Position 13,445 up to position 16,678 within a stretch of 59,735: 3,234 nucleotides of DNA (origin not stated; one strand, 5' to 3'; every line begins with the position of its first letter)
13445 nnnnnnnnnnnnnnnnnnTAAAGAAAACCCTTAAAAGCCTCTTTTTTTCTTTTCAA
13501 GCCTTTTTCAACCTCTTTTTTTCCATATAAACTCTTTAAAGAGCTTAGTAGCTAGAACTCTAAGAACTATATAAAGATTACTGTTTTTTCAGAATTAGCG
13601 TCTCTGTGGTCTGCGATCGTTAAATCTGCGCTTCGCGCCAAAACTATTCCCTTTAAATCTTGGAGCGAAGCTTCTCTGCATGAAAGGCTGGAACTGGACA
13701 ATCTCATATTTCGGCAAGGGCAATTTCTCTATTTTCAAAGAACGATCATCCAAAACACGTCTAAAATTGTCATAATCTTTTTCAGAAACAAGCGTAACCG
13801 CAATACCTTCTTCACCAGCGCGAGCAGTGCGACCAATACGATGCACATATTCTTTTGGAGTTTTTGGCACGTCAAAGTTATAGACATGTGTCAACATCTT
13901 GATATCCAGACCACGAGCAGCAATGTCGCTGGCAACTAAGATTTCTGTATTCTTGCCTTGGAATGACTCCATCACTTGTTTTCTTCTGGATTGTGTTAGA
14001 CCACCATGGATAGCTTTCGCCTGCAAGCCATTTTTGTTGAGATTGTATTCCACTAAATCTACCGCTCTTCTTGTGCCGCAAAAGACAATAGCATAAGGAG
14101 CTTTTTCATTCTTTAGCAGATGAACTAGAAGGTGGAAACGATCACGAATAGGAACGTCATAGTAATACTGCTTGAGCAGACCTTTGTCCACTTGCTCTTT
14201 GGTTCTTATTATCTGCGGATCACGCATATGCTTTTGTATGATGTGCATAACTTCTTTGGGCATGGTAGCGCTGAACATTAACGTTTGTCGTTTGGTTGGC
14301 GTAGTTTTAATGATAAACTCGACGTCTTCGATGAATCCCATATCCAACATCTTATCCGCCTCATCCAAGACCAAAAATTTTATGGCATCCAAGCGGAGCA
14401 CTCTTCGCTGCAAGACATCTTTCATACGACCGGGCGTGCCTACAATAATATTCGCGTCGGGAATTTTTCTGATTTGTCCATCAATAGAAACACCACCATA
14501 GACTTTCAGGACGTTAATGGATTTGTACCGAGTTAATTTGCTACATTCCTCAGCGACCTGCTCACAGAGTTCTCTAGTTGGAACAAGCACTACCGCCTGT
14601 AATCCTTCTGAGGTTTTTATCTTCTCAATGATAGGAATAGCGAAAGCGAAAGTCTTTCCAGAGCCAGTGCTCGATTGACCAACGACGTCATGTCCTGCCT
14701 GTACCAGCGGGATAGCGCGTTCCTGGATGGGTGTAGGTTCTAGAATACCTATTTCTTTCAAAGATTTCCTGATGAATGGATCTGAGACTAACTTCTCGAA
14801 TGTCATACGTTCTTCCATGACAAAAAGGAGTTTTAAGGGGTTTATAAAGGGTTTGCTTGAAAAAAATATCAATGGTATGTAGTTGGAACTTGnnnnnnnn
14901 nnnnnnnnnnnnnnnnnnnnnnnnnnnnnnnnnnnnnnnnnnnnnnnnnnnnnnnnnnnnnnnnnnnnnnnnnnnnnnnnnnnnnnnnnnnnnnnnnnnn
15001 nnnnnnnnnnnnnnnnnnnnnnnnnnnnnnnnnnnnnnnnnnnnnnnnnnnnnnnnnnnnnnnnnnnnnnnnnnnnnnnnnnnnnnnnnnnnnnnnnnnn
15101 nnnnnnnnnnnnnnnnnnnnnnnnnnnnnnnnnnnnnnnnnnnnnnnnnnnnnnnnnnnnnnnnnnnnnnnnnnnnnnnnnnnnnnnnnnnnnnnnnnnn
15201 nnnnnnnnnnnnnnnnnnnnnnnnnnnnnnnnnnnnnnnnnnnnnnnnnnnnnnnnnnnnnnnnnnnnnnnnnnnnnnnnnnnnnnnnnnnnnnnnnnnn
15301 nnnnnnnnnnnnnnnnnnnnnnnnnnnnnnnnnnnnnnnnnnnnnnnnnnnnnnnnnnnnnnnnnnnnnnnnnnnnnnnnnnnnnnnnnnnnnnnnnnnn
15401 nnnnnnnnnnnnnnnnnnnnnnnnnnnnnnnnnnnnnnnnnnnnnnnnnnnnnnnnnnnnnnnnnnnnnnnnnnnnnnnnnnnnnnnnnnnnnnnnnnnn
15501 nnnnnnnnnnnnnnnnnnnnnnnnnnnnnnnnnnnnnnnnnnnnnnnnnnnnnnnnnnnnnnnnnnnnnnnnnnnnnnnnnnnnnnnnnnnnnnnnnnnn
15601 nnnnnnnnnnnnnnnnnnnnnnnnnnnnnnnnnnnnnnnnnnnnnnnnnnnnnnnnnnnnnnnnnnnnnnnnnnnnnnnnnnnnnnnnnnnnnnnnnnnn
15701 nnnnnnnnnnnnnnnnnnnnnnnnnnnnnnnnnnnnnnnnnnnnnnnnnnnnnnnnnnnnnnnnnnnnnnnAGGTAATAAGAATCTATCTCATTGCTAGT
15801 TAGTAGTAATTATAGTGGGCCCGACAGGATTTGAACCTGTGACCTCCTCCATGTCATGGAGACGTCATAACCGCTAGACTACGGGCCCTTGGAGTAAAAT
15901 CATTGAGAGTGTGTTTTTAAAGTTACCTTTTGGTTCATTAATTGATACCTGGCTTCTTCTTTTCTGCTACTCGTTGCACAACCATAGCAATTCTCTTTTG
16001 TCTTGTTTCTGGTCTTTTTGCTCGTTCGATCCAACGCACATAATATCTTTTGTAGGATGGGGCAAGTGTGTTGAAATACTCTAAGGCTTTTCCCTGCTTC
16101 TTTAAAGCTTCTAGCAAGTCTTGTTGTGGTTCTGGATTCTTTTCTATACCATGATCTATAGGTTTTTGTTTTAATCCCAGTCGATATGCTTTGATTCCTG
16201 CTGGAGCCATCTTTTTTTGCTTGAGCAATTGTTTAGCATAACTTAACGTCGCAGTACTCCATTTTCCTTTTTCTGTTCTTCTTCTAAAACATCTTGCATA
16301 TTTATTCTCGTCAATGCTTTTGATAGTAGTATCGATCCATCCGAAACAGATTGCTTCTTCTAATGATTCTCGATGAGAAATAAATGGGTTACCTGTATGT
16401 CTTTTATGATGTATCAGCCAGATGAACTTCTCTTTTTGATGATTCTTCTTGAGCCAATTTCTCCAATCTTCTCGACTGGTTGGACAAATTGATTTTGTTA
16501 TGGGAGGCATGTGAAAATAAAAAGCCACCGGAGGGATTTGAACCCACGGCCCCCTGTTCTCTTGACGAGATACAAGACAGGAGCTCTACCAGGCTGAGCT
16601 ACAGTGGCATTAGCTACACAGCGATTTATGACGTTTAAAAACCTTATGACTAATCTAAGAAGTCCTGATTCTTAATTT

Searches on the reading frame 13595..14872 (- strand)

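Call 7: search_protein_families(library=pfam, proteins=[window:13595-14872:-])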
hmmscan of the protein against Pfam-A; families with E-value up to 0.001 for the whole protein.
window:13595-14872:- (425 aa): 3 families
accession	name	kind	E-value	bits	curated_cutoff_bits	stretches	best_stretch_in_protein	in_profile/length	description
PF00270.35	DEAD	-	9.1e-53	178.9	26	1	47-209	1-165/167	DEAD/DEAH box helicase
PF00271.37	Helicase_C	-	2.3e-32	112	23.5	1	245-353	2-110/110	Helicase conserved C-terminal domain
PF04851.21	ResIII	-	1.2e-09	38.8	22.5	1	60-205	23-163/164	Type III restriction enzyme, res subunit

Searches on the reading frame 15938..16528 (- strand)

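Call 17: search_protein_families(library=pfam, proteins=[window:15938-16528:-])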
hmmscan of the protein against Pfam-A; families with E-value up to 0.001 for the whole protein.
window:15938-16528:- (196 aa): 1 family
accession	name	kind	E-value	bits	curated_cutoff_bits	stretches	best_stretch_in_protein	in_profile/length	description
PF13376.11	OmdA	-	7.5e-19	67.9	25.6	1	136-189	6-59/60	Bacteriocin-protection, YdeI or OmpD-Associated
